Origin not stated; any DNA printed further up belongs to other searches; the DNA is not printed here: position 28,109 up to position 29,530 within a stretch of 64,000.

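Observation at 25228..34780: The nonulosonic-acid (neuB/neuC/neuA) module is interrupted by an FkbH-ACP-dehydratase/reductase acyl module, a deacetylase and an oxygenase, which predicts an unusually N-acylated sialic-acid-like sugar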

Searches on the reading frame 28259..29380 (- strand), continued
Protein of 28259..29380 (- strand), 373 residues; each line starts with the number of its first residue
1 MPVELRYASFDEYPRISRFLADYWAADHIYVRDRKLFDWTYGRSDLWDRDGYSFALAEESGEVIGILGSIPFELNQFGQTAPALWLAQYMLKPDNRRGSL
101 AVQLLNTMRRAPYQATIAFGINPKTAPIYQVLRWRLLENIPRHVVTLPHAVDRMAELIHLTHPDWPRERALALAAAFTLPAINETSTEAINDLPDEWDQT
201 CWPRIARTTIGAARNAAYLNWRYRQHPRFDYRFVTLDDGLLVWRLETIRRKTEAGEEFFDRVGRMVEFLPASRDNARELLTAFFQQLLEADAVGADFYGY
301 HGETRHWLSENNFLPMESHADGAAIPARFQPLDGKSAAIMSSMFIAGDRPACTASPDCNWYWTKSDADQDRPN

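Call 40: fold_search(model_id=the predicted structure, library=pdb)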
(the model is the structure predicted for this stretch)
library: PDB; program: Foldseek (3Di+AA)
matches with E <= 10: 942; with E <= 0.001: 304
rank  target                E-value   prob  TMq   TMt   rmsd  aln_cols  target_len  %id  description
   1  3sxn_A                1.3e-10  1.00  0.44  0.42   8.1       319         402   16  Mycobacterium tuberculosis Eis protein initiates modulation of host immune responses by acetylation of DUSP16/MKP-7 (released 2012-05-23)
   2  2p6f_F                2.8e-10  1.00  0.54  0.48   6.8       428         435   13  Crystal structures of Saccharomyces cerevisiae N-myristoyltransferase with bound myristoyl-CoA and inhibitors (released 2007-06-12)
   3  4caw                  4.5e-10  1.00  0.51  0.49   7.7       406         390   10  Crystal structure of Aspergillus fumigatus N-myristoyl transferase in complex with myristoyl CoA and a pyrazole sulphona (released 2014-09-17)
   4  2p6e_F                5.3e-10  1.00  0.55  0.48   6.8       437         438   11  Crystal structures of Saccharomyces cerevisiae N-myristoyltransferase with bound myristoyl-CoA (released 2007-06-12)
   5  4cax                  6.3e-10  1.00  0.57  0.56   5.9       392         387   10  Crystal structure of Aspergillus fumigatus N-myristoyl transferase in complex with myristoyl CoA and a pyrazole sulphona (released 2014-09-17)
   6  6pau_A                6.3e-10  1.00  0.54  0.56   6.5       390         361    9  Structure of Human NMT2 with myristoyl-lysine peptide and CoA products (released 2020-03-11)
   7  6maz_A                7.1e-10  1.00  0.56  0.55   6.3       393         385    8  Crystal structure of N-myristoyl transferase (NMT) G386E mutant from Plasmodium vivax in complex with inhibitor IMP-03 (released 2019-06-05)
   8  2p6e_D                7.1e-10  1.00  0.54  0.47   6.6       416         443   12  Crystal structures of Saccharomyces cerevisiae N-myristoyltransferase with bound myristoyl-CoA (released 2007-06-12)
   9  7rk3_A                7.9e-10  1.00  0.56  0.58   6.4       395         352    8  Crystal structure of human N-myristoyltransferase 1 fragment (residues 109-496) bound to diacylated human Arf6 octapep (released 2022-07-27)
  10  6nxg_C                9.4e-10  1.00  0.55  0.55   6.3       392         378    8  Crystal structure of glycylpeptide N-tetradecanoyltransferase from Plasmodium vivax in complex with inhibitor 303a (released 2020-01-01)
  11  3n7z_B                1.0e-09  1.00  0.49  0.48   4.8       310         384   14  Crystal structure of acetyltransferase from Bacillus anthracis (released 2010-06-16)
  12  6may_C                1.1e-09  1.00  0.55  0.53   6.3       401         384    8  Crystal structure of N-myristoyl transferase (NMT) G386E mutant from Plasmodium vivax (released 2019-06-05)
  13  7owq_A                1.1e-09  1.00  0.56  0.54   6.3       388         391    9  HsNMT1 in complex with both MyrCoA and peptide N-Methylated-GNCFSKPR (released 2022-12-21)
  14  6b1l_A                1.1e-09  1.00  0.54  0.54   6.2       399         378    8  Crystal structure of glycylpeptide N-tetradecanoyltransferase from Plasmodium vivax in complex with inhibitor IMP-0001 (released 2018-09-26)
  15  2p6e_C                1.1e-09  1.00  0.54  0.46   6.4       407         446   12  Crystal structures of Saccharomyces cerevisiae N-myristoyltransferase with bound myristoyl-CoA (released 2007-06-12)
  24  3n7z_E                2.0e-09  1.00  0.47  0.47   5.0       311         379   14  Crystal structure of acetyltransferase from Bacillus anthracis (released 2010-06-16)
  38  3n7z_D                2.8e-09  1.00  0.49  0.48   4.7       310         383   13  Crystal structure of acetyltransferase from Bacillus anthracis (released 2010-06-16)
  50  3n7z_A                4.9e-09  1.00  0.49  0.48   4.8       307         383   13  Crystal structure of acetyltransferase from Bacillus anthracis (released 2010-06-16)
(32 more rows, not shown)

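Call 41: find_encoding_contigs(protein=P0137, flank=10000, max_places=1)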
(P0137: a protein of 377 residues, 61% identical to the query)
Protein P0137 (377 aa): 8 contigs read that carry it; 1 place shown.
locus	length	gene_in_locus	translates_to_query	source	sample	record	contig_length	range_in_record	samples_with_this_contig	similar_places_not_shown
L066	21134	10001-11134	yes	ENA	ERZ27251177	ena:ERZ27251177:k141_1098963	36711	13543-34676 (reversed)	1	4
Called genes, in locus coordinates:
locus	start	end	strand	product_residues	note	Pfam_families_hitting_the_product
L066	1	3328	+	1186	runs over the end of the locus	-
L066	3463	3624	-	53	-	-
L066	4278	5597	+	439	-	PF05721:PhyH (weak)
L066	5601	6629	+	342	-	PF03102:NeuB, PF08666:SAF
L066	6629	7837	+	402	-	PF01575:MaoC_dehydratas, PF13452:FAS1_DH_region (weak), PF00106:adh_short, PF01370:Epimerase (weak), PF08659:KR, PF13561:adh_short_C2, PF23441:SDR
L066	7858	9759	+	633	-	PF21211:FkbH_N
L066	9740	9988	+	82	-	PF00550:PP-binding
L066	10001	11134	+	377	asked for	PF13527:Acetyltransf_9 (weak)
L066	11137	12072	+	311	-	PF01522:Polysacc_deac_1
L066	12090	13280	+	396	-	PF02350:Epimerase_2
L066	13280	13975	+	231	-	PF02348:CTP_transf_3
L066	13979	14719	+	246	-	PF13489:Methyltransf_23, PF08241:Methyltransf_11, PF08242:Methyltransf_12 (weak), PF13649:Methyltransf_25 (weak), PF13847:Methyltransf_31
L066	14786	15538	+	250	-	PF13489:Methyltransf_23, PF08241:Methyltransf_11, PF08242:Methyltransf_12, PF13649:Methyltransf_25, PF13847:Methyltransf_31 (weak)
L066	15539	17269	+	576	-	PF12481:DUF3700 (weak), PF13522:GATase_6, PF13537:GATase_7, PF00733:Asn_synthase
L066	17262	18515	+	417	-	PF00005:ABC_tran, PF13304:AAA_21 (faint)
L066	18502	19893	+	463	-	-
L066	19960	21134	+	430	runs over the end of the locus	PF00534:Glycos_transf_1 (weak), PF13692:Glyco_trans_1_4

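Call 42: find_encoding_contigs(protein=P0133, flank=10000, max_places=1)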
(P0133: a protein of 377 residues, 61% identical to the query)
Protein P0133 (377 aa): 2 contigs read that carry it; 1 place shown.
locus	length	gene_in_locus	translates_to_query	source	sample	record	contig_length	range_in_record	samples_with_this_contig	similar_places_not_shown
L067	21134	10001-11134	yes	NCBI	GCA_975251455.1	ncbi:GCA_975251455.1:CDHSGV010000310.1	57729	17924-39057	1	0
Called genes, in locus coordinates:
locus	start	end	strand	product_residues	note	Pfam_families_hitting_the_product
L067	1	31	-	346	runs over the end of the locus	PF14870:PSII_BNR, PF02012:BNR (faint), PF14870:PSII_BNR, PF15902:Sortilin-Vps10 (weak), PF14870:PSII_BNR (weak)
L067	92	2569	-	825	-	PF05593:RHS_repeat (faint)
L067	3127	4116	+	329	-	PF01061:ABC2_membrane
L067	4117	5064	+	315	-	-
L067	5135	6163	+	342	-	PF03102:NeuB, PF08666:SAF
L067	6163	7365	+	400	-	PF01575:MaoC_dehydratas, PF13452:FAS1_DH_region (weak), PF00106:adh_short, PF08659:KR, PF13561:adh_short_C2, PF23441:SDR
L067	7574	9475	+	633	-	PF21211:FkbH_N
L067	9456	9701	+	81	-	PF00550:PP-binding (weak)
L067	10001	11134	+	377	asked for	-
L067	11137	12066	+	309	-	PF01522:Polysacc_deac_1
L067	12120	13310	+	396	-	PF02350:Epimerase_2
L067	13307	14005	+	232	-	PF02348:CTP_transf_3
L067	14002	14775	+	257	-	PF13489:Methyltransf_23, PF08242:Methyltransf_12 (weak), PF08241:Methyltransf_11, PF13649:Methyltransf_25 (weak), PF20922:Anamorsin_N (weak), PF13847:Methyltransf_31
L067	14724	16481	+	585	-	PF13522:GATase_6, PF12481:DUF3700 (faint), PF13537:GATase_7, PF00733:Asn_synthase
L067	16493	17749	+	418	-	PF00005:ABC_tran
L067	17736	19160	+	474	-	-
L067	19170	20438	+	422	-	PF13439:Glyco_transf_4 (faint), PF00534:Glycos_transf_1, PF13692:Glyco_trans_1_4, PF13524:Glyco_trans_1_2 (weak)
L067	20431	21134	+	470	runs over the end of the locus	-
